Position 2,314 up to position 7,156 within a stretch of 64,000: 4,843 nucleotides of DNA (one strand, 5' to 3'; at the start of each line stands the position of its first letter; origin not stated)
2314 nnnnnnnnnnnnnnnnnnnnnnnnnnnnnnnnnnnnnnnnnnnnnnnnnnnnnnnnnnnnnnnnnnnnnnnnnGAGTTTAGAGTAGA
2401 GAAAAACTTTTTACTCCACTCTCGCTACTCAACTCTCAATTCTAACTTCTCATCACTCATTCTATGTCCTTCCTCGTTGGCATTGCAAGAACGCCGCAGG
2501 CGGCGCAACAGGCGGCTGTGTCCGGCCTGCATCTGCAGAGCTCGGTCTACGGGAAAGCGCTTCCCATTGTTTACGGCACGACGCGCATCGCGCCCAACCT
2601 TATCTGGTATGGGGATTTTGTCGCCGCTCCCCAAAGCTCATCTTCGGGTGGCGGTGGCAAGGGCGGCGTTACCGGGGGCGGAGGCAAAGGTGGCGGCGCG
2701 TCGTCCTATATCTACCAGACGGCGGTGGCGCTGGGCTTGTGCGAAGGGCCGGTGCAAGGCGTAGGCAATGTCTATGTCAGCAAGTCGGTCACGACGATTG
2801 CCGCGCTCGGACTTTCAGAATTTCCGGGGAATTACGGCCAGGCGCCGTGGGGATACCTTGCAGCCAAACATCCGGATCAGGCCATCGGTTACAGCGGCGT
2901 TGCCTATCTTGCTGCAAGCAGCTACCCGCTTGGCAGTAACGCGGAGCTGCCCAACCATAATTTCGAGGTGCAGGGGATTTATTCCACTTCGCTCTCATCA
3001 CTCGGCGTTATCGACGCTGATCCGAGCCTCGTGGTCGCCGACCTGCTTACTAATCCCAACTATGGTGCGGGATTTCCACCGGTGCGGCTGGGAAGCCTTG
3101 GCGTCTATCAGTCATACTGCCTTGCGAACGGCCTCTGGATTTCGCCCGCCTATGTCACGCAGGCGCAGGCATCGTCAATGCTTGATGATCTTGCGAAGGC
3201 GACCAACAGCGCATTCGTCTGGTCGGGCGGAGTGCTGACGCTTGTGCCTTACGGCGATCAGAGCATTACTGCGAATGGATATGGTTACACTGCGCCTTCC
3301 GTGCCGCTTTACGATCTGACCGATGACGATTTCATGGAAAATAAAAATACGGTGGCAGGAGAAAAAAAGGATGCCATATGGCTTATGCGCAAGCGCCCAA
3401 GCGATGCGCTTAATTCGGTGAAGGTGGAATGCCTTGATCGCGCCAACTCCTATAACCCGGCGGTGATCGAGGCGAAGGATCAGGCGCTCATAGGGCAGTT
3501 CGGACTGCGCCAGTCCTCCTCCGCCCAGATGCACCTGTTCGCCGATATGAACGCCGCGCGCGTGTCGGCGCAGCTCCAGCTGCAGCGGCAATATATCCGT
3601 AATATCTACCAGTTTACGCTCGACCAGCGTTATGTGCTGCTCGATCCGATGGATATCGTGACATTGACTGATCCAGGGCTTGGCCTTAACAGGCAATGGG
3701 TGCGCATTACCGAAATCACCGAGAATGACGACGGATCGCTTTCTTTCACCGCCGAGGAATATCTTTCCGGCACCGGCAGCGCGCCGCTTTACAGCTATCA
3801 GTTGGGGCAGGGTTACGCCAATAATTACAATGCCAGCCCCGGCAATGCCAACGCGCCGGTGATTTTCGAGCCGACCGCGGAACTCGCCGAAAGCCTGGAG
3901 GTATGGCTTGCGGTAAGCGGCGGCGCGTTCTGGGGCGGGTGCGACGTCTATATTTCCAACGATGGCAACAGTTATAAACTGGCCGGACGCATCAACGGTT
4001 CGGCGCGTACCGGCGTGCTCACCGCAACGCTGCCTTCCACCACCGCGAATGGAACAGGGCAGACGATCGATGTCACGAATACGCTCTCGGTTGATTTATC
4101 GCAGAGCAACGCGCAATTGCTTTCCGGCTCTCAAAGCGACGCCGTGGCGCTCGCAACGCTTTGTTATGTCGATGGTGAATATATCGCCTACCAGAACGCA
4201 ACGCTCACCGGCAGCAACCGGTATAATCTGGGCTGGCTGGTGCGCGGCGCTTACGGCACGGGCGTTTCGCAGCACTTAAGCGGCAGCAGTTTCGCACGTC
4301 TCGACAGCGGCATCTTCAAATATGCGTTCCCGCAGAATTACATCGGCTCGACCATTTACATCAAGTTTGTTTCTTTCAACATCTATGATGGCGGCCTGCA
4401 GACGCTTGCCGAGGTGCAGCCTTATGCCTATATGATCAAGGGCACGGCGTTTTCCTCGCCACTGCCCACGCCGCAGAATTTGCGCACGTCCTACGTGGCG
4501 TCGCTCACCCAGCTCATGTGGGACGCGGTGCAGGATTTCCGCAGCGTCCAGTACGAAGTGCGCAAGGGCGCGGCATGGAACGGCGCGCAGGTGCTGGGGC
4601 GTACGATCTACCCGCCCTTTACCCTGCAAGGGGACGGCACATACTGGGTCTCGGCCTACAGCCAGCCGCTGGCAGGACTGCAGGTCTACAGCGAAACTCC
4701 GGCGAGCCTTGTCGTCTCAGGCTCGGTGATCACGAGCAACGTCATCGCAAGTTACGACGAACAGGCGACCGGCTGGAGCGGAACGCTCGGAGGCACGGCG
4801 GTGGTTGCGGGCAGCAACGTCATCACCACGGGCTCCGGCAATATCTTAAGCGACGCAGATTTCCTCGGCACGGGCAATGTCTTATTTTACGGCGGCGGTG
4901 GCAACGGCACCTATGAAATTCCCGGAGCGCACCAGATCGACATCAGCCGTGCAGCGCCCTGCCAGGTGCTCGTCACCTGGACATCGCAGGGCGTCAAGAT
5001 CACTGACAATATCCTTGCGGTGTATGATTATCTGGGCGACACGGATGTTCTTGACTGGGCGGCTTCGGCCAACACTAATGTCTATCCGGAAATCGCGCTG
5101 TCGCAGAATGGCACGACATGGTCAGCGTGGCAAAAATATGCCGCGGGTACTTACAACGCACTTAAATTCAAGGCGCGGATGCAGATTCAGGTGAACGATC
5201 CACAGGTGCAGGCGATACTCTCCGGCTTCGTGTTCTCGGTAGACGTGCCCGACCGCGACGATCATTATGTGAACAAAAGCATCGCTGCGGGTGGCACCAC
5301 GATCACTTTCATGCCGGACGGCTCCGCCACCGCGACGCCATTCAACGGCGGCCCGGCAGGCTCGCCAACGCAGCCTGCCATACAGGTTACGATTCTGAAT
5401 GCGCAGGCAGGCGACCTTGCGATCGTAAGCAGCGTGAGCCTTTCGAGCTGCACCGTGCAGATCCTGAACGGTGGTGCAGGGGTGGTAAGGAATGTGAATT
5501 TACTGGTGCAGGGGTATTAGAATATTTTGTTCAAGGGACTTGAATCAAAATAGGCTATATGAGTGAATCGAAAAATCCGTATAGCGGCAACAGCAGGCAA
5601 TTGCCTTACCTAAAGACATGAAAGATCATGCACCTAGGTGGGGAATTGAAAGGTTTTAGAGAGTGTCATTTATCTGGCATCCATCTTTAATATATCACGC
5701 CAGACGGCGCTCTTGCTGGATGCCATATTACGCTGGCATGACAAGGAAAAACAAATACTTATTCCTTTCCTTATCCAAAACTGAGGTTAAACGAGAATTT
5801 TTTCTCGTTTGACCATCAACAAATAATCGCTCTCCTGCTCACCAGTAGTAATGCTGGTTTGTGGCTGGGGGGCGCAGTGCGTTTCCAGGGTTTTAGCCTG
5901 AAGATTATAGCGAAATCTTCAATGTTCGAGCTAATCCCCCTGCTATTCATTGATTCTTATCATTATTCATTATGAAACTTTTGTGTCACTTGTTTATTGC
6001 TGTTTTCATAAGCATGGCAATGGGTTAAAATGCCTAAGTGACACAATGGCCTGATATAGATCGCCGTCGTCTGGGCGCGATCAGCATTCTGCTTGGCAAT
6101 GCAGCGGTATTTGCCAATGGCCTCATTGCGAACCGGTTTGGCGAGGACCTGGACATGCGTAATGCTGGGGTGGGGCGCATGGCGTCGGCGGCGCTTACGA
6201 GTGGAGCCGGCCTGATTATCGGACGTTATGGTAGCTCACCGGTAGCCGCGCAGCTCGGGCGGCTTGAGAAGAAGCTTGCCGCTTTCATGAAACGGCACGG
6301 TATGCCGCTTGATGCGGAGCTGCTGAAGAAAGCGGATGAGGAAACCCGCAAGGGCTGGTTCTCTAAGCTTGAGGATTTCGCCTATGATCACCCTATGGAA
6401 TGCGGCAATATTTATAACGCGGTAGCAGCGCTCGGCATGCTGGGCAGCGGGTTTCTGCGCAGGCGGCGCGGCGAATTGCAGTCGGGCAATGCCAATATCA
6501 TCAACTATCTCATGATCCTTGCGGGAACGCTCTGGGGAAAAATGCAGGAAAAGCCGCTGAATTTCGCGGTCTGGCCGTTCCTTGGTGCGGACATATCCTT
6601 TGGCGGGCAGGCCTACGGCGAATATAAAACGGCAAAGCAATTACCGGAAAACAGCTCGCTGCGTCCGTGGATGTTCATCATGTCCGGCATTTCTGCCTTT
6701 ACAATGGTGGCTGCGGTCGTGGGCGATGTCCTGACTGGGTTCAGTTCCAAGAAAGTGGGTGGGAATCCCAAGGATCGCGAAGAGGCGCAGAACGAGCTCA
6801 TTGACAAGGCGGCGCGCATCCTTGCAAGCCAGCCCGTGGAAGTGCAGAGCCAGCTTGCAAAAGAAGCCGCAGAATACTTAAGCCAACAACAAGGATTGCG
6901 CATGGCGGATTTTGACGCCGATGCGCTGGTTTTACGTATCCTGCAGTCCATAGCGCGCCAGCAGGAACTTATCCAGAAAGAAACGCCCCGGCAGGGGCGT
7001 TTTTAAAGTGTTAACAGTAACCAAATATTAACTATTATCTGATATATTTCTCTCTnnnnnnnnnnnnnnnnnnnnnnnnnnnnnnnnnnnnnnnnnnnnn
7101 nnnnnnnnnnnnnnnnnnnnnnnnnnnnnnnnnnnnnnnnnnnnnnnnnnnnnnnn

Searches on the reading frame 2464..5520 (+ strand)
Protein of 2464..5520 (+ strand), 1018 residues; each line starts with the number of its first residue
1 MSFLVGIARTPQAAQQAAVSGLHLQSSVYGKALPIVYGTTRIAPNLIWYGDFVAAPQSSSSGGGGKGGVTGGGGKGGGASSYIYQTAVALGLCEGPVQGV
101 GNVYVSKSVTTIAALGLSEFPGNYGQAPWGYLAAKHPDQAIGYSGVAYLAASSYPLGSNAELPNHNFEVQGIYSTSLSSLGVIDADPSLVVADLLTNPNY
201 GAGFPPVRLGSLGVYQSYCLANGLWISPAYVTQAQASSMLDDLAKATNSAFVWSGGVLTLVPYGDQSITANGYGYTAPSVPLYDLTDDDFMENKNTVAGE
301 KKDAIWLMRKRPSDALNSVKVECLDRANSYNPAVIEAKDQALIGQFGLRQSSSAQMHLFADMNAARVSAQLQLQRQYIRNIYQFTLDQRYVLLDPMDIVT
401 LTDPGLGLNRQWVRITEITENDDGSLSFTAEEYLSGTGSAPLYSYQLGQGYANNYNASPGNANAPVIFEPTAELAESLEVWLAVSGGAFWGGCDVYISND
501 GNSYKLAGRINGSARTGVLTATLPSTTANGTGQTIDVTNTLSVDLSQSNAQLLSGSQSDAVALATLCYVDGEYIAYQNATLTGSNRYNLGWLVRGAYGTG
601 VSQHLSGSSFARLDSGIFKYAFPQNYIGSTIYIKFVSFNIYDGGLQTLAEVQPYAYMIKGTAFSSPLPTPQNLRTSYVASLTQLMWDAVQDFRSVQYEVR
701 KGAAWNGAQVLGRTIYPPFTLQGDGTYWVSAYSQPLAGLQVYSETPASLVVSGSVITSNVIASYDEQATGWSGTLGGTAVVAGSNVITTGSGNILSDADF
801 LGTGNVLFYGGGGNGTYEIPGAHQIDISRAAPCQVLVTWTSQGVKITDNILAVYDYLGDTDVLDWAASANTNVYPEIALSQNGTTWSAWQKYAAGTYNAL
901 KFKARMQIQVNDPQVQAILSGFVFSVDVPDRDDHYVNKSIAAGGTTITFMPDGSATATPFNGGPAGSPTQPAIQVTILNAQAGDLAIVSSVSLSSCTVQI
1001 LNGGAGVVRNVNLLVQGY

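Call 28: search_protein_families(library=pfam, proteins=[window:2464-5520:+], max_evalue=0.01)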
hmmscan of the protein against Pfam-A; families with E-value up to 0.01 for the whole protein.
window:2464-5520:+ (1018 aa): 2 families
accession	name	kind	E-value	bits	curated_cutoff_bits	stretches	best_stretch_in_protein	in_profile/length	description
PF13550.12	Phage-tail_3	-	3.1e-29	102.4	23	1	233-419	3-163/164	Putative phage tail protein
PF23666.2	Rcc01698_C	-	2.6e-14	53.8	27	1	514-610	1-97/98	Rcc01698-like, C-terminal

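Call 29: search_protein_families(library=phrogs, proteins=[window:2464-5520:+], max_evalue=0.001)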
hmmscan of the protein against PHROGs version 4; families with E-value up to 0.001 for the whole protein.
window:2464-5520:+ (1018 aa): 4 families
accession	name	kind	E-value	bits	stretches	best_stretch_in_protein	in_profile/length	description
phrog_1101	-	tail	3.1e-113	380.9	1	13-673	25-686/1405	tail protein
phrog_4271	-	tail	6.4e-45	154.3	2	287-639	828-1178/1309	tail protein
phrog_17995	-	unknown function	2.6e-22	80.2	1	536-663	19-145/332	-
phrog_31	-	tail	2.3e-06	26.7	1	187-420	534-758/1565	central tail fiber J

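Call 77: search_dna_similar(query=window:2464-5520:+, collection=phages, mode=protein, max_rows=12)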
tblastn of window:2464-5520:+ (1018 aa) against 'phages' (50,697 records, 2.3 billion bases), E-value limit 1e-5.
Records with a match: 23; places in all: 23; records where one place covers at least 80% of the query: 0.
Best place of each record, by identity: <60% 23.
By first word of the organism name: Rhodobacter 11; Acinetobacter 7; Brevundimonas 2; Pseudomonas 1; Bradyrhizobium 1; Alphaproteobacteria 1.
By host as written in the record: Rhodobacter capsulatus YW1 11; - 5; Acinetobacter baumannii 2; Brevundimonas pondensis LVF1 2; Acinetobacter calcoaceticus ATCC23055 1; Pseudomonas sp. KT_2_4 1; Bradyrhizobium diazoefficiens USDA 122 1.
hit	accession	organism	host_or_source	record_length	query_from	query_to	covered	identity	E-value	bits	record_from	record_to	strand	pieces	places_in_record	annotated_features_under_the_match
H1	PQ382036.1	Acinetobacter phage vB_AbaSI_5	Acinetobacter baumannii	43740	19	667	64%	41.0%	3e-136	460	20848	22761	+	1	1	tail protein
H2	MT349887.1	Acinetobacter phage 5W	Acinetobacter baumannii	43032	19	660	63%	41.2%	2e-134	454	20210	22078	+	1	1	hypothetical protein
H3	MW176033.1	Acinetobacter phage Effie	Acinetobacter calcoaceticus ATCC23055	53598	6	686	67%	38.4%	5e-120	412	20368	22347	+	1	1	260: hypothetical protein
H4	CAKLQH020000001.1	Acinetobacter phage MD-2021a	not known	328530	19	660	63%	40.5%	1e-133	452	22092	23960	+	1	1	host specificity protein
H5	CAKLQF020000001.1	Acinetobacter phage MD-2021a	not known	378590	19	660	63%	40.5%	1e-133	452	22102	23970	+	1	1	host specificity protein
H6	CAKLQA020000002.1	Acinetobacter phage MD-2021a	not known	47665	19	660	63%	40.5%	4e-133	451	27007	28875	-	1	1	host specificity protein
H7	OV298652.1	Acinetobacter phage MD-2021a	not known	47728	19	660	63%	40.5%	4e-133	451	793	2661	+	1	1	host specificity protein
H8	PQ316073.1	Pseudomonas phage KT1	Pseudomonas sp. KT_2_4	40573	19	658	63%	40.5%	1e-128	437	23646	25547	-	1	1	record has no annotation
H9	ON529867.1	Brevundimonas phage vB_BpoS-Strzyga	Brevundimonas pondensis LVF1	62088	14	660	64%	38.3%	3e-123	421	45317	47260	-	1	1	tip attachment protein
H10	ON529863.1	Brevundimonas phage vB_BpoS-Polewnik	Brevundimonas pondensis LVF1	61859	14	660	64%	38.2%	2e-123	422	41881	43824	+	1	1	tip attachment protein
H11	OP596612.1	Bradyrhizobium phage ppBdUSDA122-1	Bradyrhizobium diazoefficiens USDA 122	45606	672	1018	34%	32.6%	1e-41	172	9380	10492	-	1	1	tail protein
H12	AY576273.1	Alphaproteobacteria phage PhiJL001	-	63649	299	639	33%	26.2%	2e-6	58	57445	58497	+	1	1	gp86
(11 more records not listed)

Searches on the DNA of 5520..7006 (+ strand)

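Call 95: search_with_rna_model(model_id=R1, sources=[L127, L159, L155, L157, L121, L123], max_evalue=1)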
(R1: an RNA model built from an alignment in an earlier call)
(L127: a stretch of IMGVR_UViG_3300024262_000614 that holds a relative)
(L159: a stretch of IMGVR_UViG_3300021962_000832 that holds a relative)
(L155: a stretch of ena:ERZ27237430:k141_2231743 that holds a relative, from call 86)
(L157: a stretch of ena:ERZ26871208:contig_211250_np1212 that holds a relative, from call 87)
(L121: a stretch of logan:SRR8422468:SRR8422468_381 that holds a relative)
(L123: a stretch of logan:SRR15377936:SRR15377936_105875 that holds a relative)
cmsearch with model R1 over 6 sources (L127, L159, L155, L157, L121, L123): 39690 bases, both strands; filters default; matches with E-value up to 1: 2.
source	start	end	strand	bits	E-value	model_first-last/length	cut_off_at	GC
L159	454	477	-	16.4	0.015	104-127/175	no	0.38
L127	8140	8159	+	15.5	0.024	106-125/175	no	0.45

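Call 97: search_rna_families(source=window, start=5520, end=6040, threshold=evalue, max_evalue=5)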
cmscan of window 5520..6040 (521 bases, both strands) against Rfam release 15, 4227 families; matches with E-value up to 5: 2.
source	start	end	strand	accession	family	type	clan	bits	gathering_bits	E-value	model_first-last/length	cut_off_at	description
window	5884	5941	-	RF04255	MIR8001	Gene; miRNA;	-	17.2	90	1.9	1-67/67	no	MIR8001 microRNA precursor family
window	5785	5819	-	RF04336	Plastid-petD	Intron;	-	16.9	65.5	0.9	1-47/47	no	Plastid-petD group II-D5 intron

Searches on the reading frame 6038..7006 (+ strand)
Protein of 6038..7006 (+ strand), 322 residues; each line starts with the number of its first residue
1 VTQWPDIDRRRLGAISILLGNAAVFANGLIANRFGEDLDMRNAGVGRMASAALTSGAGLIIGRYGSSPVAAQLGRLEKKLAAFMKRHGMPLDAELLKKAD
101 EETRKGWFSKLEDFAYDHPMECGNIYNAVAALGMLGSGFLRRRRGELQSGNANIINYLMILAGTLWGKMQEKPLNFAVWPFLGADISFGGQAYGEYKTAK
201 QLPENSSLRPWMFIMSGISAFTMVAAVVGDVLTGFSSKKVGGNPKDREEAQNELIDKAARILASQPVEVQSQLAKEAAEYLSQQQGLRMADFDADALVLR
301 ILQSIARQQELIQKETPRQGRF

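Call 28: search_protein_families(library=pfam, proteins=[window:6038-7006:+], max_evalue=0.01)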
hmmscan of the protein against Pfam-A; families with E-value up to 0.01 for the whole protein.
window:6038-7006:+ (322 aa): 0 families

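Call 29: search_protein_families(library=phrogs, proteins=[window:6038-7006:+], max_evalue=0.001)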
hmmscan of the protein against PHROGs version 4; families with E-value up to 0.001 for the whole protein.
window:6038-7006:+ (322 aa): 0 families

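Call 78: search_protein_families(library=ncbifam, proteins=[window:6038-7006:+], max_evalue=0.001)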
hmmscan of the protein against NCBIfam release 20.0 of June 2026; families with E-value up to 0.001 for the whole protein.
window:6038-7006:+ (322 aa): 0 families

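Call 85: find_homologous_proteins(query=window:6038-7006:+, max_evalue=0.00001)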
Query window:6038-7006:+ (322 aa): 11 proteins with E <= 0.00001 among 6449 candidates.
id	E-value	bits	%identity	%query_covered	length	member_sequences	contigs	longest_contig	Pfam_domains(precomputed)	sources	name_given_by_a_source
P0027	3.2e-208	708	100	100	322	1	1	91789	-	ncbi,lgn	-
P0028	2.2e-117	410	61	94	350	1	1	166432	-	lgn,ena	-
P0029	1.9e-113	397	57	96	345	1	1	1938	-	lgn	-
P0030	7.5e-111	388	57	93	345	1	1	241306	-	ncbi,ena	-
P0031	5.5e-106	372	54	95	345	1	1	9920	-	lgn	-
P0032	1.1e-83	299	47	89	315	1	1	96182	-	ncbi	-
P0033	8.0e-80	287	44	92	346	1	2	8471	-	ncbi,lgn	-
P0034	9.2e-79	283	46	92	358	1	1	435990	-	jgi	jgi:hypothetical protein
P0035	1.6e-71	259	44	92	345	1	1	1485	-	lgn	-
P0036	6.0e-64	234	41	93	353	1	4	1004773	-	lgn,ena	-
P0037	7.7e-61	224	39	91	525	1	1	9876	-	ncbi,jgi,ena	jgi:hypothetical protein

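Call 86: find_encoding_contigs(protein=P0028, flank=3000, max_places=2)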
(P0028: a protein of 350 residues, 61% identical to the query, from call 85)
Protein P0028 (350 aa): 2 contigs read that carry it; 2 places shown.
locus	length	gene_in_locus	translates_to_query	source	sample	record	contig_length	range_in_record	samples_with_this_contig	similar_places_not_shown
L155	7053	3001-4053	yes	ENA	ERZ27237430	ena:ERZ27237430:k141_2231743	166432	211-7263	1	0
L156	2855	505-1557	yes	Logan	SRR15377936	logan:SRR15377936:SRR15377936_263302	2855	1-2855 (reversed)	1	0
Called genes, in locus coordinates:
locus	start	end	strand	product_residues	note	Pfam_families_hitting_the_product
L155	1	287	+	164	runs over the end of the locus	?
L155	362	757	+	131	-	PF00583:Acetyltransf_1, PF13673:Acetyltransf_10, PF13508:Acetyltransf_7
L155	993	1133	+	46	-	-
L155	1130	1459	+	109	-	PF00248:Aldo_ket_red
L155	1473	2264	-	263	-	PF05145:AbrB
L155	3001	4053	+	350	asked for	-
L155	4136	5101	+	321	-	PF08240:ADH_N, PF00107:ADH_zinc_N, PF13602:ADH_zinc_N_2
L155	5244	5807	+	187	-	PF06242:TrcR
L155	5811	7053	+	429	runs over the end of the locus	PF13000:Acatn, PF07690:MFS_1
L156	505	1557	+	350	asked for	-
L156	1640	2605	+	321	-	PF08240:ADH_N, PF00107:ADH_zinc_N, PF13602:ADH_zinc_N_2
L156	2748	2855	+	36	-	?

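Call 87: find_encoding_contigs(protein=P0030, flank=3000, max_places=2)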
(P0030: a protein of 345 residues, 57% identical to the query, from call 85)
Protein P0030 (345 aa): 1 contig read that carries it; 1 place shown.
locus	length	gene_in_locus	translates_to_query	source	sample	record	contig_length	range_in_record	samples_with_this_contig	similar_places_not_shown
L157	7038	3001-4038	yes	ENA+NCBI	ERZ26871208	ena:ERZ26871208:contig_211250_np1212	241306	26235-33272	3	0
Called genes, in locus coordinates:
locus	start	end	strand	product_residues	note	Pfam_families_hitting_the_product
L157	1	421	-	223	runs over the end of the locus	PF01135:PCMT, PF13649:Methyltransf_25 (weak)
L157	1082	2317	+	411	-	PF05036:SPOR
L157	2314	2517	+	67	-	PF05036:SPOR (weak)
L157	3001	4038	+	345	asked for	-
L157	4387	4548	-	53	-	-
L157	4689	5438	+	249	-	PF13676:TIR_2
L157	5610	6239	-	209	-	PF01725:Ham1p_like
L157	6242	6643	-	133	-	-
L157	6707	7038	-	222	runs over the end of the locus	PF01138:RNase_PH, PF03725:RNase_PH_C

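Call 88: find_encoding_contigs(protein=P0027, flank=10000, max_places=3)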
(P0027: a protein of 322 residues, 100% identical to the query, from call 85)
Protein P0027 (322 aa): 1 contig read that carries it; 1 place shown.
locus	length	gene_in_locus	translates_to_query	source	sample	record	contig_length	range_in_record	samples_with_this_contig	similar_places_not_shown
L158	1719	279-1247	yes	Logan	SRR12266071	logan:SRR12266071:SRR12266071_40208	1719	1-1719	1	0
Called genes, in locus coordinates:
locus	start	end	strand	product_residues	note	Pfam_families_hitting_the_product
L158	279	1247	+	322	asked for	-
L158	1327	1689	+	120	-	-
